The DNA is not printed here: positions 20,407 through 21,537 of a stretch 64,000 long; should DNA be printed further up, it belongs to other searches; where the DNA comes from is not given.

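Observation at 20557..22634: Translationally coupled LOR/SDH (TIGR00300, OCD-like) plus amidinotransferase-fold pair resembling a split, reordered ArgZ/AgrE arginine-to-proline route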

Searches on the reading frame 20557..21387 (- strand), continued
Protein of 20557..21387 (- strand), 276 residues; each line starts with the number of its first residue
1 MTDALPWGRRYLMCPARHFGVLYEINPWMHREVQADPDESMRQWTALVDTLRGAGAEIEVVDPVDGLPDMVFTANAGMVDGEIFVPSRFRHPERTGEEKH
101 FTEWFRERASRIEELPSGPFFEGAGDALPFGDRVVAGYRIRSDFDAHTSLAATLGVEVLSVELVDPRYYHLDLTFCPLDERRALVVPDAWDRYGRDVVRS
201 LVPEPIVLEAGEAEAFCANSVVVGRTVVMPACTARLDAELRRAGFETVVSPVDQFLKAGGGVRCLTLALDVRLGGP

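Call 50: get_annotated_region(hit=H13, flank=5000)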
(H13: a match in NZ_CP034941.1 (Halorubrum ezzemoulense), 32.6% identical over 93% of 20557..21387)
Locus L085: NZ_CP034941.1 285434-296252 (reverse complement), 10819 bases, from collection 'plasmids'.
description: Halorubrum ezzemoulense strain Fb21 plasmid megaplasmid, complete sequence
organism: Halorubrum ezzemoulense (NCBI taxid 337243)
taxonomy: Archaea; Euryarchaeota; Halobacteria; Halobacteriales; Haloferacaceae; Halorubrum; Halorubrum ezzemoulense
host: -; source: Cell Culture,Hypersaline Lake; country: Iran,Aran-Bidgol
typing (MOB-suite, as given by PLSDB): non-mobilizable
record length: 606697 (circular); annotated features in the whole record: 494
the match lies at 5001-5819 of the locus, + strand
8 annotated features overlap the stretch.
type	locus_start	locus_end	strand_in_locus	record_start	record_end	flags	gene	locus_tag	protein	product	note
CDS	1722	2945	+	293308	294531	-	-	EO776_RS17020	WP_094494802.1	site-specific integrase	GO:0015074 - DNA integration [Evidence IEA]; GO:0006310 - DNA recombination [Evidence IEA]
CDS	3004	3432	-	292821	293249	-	-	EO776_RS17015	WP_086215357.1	hypothetical protein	-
CDS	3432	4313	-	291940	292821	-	-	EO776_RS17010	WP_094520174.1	ParA family protein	-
CDS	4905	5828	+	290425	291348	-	-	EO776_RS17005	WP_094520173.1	arginine deiminase-related protein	-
CDS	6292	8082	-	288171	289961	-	-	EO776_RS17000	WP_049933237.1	ABC transporter substrate-binding protein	-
CDS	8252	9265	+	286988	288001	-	-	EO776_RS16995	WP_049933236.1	ABC transporter permease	GO:0055085 - transmembrane transport [Evidence IEA]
CDS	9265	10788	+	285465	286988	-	-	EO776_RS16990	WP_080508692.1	ABC transporter permease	-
CDS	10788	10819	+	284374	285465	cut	-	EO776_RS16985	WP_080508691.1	ABC transporter ATP-binding protein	-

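Call 51: get_annotated_region(hit=H17, flank=3000)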
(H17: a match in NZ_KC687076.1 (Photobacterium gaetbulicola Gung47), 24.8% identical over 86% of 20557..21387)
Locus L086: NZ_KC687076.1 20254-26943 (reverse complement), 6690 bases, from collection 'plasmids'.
description: Photobacterium gaetbulicola Gung47 plasmid unnamed, complete sequence
organism: Photobacterium gaetbulicola Gung47 (NCBI taxid 658445)
taxonomy: Bacteria; Pseudomonadota; Gammaproteobacteria; Vibrionales; Vibrionaceae; Photobacterium; Photobacterium gaetbulicola; Photobacterium gaetbulicola Gung47
host: -; source: -; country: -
typing (MOB-suite, as given by PLSDB): non-mobilizable
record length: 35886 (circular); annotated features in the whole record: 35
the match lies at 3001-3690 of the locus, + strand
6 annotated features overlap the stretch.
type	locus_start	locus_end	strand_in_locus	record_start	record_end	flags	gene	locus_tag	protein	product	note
CDS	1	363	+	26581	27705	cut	-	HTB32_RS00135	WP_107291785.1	helix-turn-helix transcriptional regulator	-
CDS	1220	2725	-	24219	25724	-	-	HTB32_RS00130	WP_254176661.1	sigma 54-interacting transcriptional regulator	GO:0006355 - regulation of DNA-templated transcription [Evidence IEA]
CDS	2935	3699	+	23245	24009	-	-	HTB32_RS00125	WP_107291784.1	dimethylargininase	-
CDS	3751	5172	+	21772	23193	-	-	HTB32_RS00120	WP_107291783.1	basic amino acid/polyamine antiporter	GO:0015837 - amine transport [Evidence IEA]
CDS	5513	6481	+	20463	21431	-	-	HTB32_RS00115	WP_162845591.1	hypothetical protein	-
CDS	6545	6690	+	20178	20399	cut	-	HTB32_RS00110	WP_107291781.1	hypothetical protein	-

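Call 52: get_annotated_region(hit=H16, flank=3000)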
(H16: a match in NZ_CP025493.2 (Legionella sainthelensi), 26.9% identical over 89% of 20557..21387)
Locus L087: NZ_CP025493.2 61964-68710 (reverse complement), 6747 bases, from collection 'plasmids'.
description: Legionella sainthelensi strain LA01-117 plasmid pLA01-117_113k, complete sequence
organism: Legionella sainthelensi (NCBI taxid 28087)
taxonomy: Bacteria; Pseudomonadota; Gammaproteobacteria; Legionellales; Legionellaceae; Legionella; Legionella sainthelensi
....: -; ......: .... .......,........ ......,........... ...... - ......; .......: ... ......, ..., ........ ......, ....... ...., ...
typing (MOB-suite, as given by PLSDB): conjugative; relaxase MOBF; mating-pair formation MPF_F
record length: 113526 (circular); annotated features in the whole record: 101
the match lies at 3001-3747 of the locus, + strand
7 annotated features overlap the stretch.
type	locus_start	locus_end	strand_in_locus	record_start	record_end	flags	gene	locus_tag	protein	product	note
CDS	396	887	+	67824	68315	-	-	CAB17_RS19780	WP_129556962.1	hypothetical protein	-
CDS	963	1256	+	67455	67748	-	-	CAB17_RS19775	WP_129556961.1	hypothetical protein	-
CDS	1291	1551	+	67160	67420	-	-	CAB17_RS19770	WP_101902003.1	hypothetical protein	-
CDS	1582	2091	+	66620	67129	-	-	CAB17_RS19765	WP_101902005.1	hypothetical protein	-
CDS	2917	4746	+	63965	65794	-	-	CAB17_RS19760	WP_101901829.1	arginine deiminase family protein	-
CDS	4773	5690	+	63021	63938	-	-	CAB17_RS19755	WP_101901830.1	iron-containing redox enzyme family protein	-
CDS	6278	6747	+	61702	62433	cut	-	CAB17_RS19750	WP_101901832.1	hypothetical protein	-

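Call 53: get_annotated_region(hit=H14, flank=3000)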
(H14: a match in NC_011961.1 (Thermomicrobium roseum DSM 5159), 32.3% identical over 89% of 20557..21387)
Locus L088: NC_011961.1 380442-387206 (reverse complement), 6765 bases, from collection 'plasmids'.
description: Thermomicrobium roseum DSM 5159 plasmid unnamed, complete sequence
organism: Thermomicrobium roseum DSM 5159 (NCBI taxid 309801)
taxonomy: Bacteria; Thermomicrobiota; Thermomicrobia; Thermomicrobiales; Thermomicrobiaceae; Thermomicrobium; Thermomicrobium roseum; Thermomicrobium roseum DSM 5159
host: -; source: -; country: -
typing (MOB-suite, as given by PLSDB): non-mobilizable
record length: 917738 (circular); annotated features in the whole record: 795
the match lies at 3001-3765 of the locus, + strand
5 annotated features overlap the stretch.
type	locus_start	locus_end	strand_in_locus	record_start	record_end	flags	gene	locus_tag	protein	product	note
CDS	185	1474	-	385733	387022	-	-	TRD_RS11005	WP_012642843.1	hypothetical protein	-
CDS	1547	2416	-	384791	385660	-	-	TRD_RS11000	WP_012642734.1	histidinol-phosphatase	-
CDS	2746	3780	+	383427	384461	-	-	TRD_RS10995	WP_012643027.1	arginine deiminase family protein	-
CDS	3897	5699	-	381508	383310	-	-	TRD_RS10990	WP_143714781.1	heme o synthase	GO:0048034 - heme O biosynthetic process [Evidence IEA]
CDS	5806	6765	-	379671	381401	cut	-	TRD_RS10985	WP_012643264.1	cbb3-type cytochrome c oxidase subunit I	GO:0009060 - aerobic respiration [Evidence IEA]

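Call 68: find_encoding_contigs(protein=P0069, flank=6000, max_places=2)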
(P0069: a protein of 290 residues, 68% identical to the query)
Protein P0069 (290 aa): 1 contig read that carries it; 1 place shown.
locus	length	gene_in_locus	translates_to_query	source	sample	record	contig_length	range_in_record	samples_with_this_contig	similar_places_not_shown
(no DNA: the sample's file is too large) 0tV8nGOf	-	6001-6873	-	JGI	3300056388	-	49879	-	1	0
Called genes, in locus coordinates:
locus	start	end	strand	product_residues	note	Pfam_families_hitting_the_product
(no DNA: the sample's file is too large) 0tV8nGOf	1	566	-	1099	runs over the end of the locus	PF02811:PHP, PF07733:DNA_pol3_alpha, PF17657:DNA_pol3_finger, PF14579:HHH_6, PF01336:tRNA_anti-codon (weak)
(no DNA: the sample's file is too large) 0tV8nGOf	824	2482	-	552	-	PF00817:IMS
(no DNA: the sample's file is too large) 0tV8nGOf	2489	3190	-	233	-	PF27531:MT3502_N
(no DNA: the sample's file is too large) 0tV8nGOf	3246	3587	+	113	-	PF08712:Nfu_N (weak)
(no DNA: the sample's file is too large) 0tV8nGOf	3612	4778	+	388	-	PF01594:AI-2E_transport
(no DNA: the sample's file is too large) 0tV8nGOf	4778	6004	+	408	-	PF04455:Saccharop_dh_N, PF21571:ArgZ-like_C_1st, PF21570:ArgZ-like_C_2nd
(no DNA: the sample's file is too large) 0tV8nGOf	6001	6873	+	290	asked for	PF19420:DDAH_eukar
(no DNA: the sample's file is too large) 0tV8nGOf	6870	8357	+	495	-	PF00171:Aldedh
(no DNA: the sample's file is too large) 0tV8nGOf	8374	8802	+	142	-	-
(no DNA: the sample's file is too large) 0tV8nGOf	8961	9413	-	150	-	-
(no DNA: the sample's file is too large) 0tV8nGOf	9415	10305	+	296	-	-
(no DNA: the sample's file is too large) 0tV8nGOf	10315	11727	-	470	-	PF04185:Phosphoesterase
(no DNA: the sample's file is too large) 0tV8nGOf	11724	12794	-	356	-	PF04185:Phosphoesterase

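Call 69: find_encoding_contigs(protein=P0098, flank=6000, max_places=2)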
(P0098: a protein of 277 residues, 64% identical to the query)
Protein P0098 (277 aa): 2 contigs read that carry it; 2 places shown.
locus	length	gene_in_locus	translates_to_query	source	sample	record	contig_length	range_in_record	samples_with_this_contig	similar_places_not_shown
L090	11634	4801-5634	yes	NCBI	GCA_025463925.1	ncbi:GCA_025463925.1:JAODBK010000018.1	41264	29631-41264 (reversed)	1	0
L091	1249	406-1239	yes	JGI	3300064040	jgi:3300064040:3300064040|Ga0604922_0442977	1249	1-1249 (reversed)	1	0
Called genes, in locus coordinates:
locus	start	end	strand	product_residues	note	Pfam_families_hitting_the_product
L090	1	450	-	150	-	PF27531:MT3502_N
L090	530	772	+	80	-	PF10944:DUF2630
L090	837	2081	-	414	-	PF02812:ELFV_dehydrog_N, PF00208:ELFV_dehydrog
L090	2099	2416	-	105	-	-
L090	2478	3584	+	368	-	PF01594:AI-2E_transport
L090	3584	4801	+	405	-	PF04455:Saccharop_dh_N, PF21571:ArgZ-like_C_1st, PF21570:ArgZ-like_C_2nd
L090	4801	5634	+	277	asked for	PF19420:DDAH_eukar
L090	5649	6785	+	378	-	-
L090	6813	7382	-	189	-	PF11716:MDMPI_N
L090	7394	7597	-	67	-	PF26606:SCO4848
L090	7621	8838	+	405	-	PF02771:Acyl-CoA_dh_N (weak), PF02770:Acyl-CoA_dh_M, PF00441:Acyl-CoA_dh_1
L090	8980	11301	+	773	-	PF02687:FtsX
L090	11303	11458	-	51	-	-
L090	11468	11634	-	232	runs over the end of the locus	PF01351:RNase_HII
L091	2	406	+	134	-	?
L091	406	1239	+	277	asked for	PF19420:DDAH_eukar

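Call 70: find_encoding_contigs(protein=P0107, flank=6000, max_places=2)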
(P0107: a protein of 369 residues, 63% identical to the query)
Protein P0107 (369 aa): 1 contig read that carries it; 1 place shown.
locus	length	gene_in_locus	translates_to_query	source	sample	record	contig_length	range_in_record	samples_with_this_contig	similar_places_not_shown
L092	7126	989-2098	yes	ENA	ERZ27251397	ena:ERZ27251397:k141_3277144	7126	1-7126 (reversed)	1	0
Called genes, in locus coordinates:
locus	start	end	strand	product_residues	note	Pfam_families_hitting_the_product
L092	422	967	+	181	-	PF12802:MarR_2 (weak), PF13404:HTH_AsnC-type, PF13412:HTH_24, PF01037:AsnC_trans_reg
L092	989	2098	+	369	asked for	PF04455:Saccharop_dh_N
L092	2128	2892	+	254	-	PF02678:Pirin, PF17954:Pirin_C_2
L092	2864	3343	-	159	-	PF02082:Rrf2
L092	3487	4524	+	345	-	PF13379:NMT1_2, PF09084:NMT1, PF12974:Phosphonate-bd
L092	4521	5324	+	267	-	PF00005:ABC_tran, PF13304:AAA_21 (faint)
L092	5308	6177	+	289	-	PF00528:BPD_transp_1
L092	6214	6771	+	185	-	PF00293:NUDIX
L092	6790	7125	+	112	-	?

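Call 74: search_protein_families(library=pfam, proteins=[L090:5649-6785:+], max_evalue=0.0001)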
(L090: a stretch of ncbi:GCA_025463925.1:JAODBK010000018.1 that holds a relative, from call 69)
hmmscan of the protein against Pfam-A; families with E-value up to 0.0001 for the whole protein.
L090:5649-6785:+ (378 aa): 0 families

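Call 75: search_protein_representatives(protein=window:20557-21387:-)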
Query: 276 residues. Proteins with E-value up to 0.001 (for the whole library): 3812; up to 1e-10: 2076; up to 1e-30: 564. The best 150 are listed.
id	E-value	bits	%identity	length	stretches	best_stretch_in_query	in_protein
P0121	6.7e-98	343.8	56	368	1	3-274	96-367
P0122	1.1e-96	339.9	58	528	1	6-272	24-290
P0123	2.5e-94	332.1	59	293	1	4-274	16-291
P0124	2.3e-90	319.1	55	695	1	2-276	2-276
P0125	4.5e-82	291.9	56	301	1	4-274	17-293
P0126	5.8e-74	265.3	48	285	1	8-271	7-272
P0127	2.6e-72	259.8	47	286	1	6-270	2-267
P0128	4.7e-72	259.0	59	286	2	43-179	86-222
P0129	1.0e-71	257.9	50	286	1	10-270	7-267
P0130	1.4e-69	250.9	52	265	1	12-269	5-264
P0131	5.4e-69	248.9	67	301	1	86-272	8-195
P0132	3.1e-68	246.5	44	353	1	9-269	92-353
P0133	2.4e-67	243.5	43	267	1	10-270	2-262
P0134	8.3e-67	241.8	48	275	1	11-272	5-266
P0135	9.4e-67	241.6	47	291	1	10-273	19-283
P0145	9.7e-61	221.9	42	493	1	10-272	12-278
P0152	1.9e-59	217.6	43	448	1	10-271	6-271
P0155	1.5e-58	214.7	45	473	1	10-269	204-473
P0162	7.2e-58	212.4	44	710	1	9-270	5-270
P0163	7.4e-58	212.4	43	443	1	9-268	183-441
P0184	3.1e-54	200.5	42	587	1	13-270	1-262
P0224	1.3e-50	188.7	46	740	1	12-272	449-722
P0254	4.6e-48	180.3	39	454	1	10-268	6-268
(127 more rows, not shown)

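Call 76: search_protein_families(library=pfam, proteins=[P0124, P0224, P0122, P0162, P0155, P0163, P0145, P0152, P0184, P0254], max_evalue=0.0001)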
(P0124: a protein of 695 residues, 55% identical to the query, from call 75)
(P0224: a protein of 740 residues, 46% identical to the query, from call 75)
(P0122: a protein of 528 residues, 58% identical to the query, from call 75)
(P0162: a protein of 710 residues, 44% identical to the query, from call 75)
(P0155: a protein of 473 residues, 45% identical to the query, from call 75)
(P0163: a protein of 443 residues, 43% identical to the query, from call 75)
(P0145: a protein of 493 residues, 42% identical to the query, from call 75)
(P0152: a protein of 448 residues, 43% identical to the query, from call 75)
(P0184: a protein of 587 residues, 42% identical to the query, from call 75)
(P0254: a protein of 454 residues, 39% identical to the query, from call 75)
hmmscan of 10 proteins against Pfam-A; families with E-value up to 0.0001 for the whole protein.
P0124 (695 aa): 2 families
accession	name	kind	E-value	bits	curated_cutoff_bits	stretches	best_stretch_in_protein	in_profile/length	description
PF00202.27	Aminotran_3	-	1.6e-119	399.6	30.5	1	285-670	1-402/403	Aminotransferase class-III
PF19420.4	DDAH_eukar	-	1.2e-13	51.4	23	1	37-267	25-288/291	N,N dimethylarginine dimethylhydrolase, eukaryotic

P0224 (740 aa): 3 families
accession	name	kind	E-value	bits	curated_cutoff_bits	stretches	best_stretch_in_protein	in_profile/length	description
PF00202.27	Aminotran_3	-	8.5e-115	384.1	30.5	1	15-401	2-403/403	Aminotransferase class-III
PF19420.4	DDAH_eukar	-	4.9e-12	46.1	23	1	479-716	25-287/291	N,N dimethylarginine dimethylhydrolase, eukaryotic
PF02274.22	ADI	-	3.3e-05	23.5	22.8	0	508-639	120-261/377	Arginine deiminase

P0122 (528 aa): 2 families
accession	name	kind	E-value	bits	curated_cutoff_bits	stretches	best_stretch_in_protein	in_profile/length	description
PF00202.27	Aminotran_3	-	1.3e-33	116.8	30.5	1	320-435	1-117/403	Aminotransferase class-III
PF19420.4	DDAH_eukar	-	1.4e-10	41.3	23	1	56-285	26-288/291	N,N dimethylarginine dimethylhydrolase, eukaryotic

P0162 (710 aa): 4 families
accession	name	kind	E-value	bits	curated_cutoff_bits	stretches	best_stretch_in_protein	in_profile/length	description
PF21570.3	ArgZ-like_C_2nd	-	1.9e-99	332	27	1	483-694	2-213/213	Arginine dihydrolase ArgZ-like, C-terminal, Rossmann fold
PF04455.17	Saccharop_dh_N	-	8e-27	94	23.5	1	286-387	2-100/100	LOR/SDH bifunctional enzyme conserved region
PF21571.2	ArgZ-like_C_1st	-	1.9e-22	79.4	27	1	388-481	1-84/84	Arginine dihydrolase ArgZ-like, C-terminal, first region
PF19420.4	DDAH_eukar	-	3.9e-10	39.9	23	1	57-267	49-288/291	N,N dimethylarginine dimethylhydrolase, eukaryotic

P0155 (473 aa): 2 families
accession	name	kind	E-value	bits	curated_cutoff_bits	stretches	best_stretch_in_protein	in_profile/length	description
PF04455.17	Saccharop_dh_N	-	6.1e-30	104.1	23.5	2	15-99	3-86/100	LOR/SDH bifunctional enzyme conserved region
PF19420.4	DDAH_eukar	-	1.1e-09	38.4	23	1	234-471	28-288/291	N,N dimethylarginine dimethylhydrolase, eukaryotic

P0163 (443 aa): 2 families
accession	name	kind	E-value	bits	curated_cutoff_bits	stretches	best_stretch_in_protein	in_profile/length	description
PF04455.17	Saccharop_dh_N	-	2.1e-35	121.6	23.5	2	10-77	2-69/100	LOR/SDH bifunctional enzyme conserved region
PF19420.4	DDAH_eukar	-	1e-12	48.4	23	1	213-441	27-289/291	N,N dimethylarginine dimethylhydrolase, eukaryotic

P0145 (493 aa): 3 families
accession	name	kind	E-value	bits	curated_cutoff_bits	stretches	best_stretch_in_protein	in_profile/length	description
PF21571.2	ArgZ-like_C_1st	-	5.4e-26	90.8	27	1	393-474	1-84/84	Arginine dihydrolase ArgZ-like, C-terminal, first region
PF04455.17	Saccharop_dh_N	-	4.8e-24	85.1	23.5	1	291-392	1-100/100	LOR/SDH bifunctional enzyme conserved region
PF19420.4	DDAH_eukar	-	7.1e-14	52.2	23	1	39-273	24-288/291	N,N dimethylarginine dimethylhydrolase, eukaryotic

P0152 (448 aa): 1 family
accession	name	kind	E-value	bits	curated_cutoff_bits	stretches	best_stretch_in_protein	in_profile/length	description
PF04455.17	Saccharop_dh_N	-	2e-17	63.9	23.5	1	289-375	2-87/100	LOR/SDH bifunctional enzyme conserved region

P0184 (587 aa): 3 families
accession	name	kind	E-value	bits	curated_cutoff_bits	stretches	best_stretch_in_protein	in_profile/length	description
PF21570.3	ArgZ-like_C_2nd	-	3.8e-98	327.8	27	1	372-583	2-213/213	Arginine dihydrolase ArgZ-like, C-terminal, Rossmann fold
PF21571.2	ArgZ-like_C_1st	-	5e-20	71.7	27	1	292-370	2-84/84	Arginine dihydrolase ArgZ-like, C-terminal, first region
PF19420.4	DDAH_eukar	-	3.4e-17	63.1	23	1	22-261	21-290/291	N,N dimethylarginine dimethylhydrolase, eukaryotic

P0254 (454 aa): 3 families
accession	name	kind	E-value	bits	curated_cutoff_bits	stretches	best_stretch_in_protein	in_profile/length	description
PF04455.17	Saccharop_dh_N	-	1.2e-25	90.2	23.5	1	289-387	2-99/100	LOR/SDH bifunctional enzyme conserved region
PF21571.2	ArgZ-like_C_1st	-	7.9e-15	55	27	1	389-450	1-60/84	Arginine dihydrolase ArgZ-like, C-terminal, first region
PF19420.4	DDAH_eukar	-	1.3e-05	25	23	1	36-267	27-288/291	N,N dimethylarginine dimethylhydrolase, eukaryotic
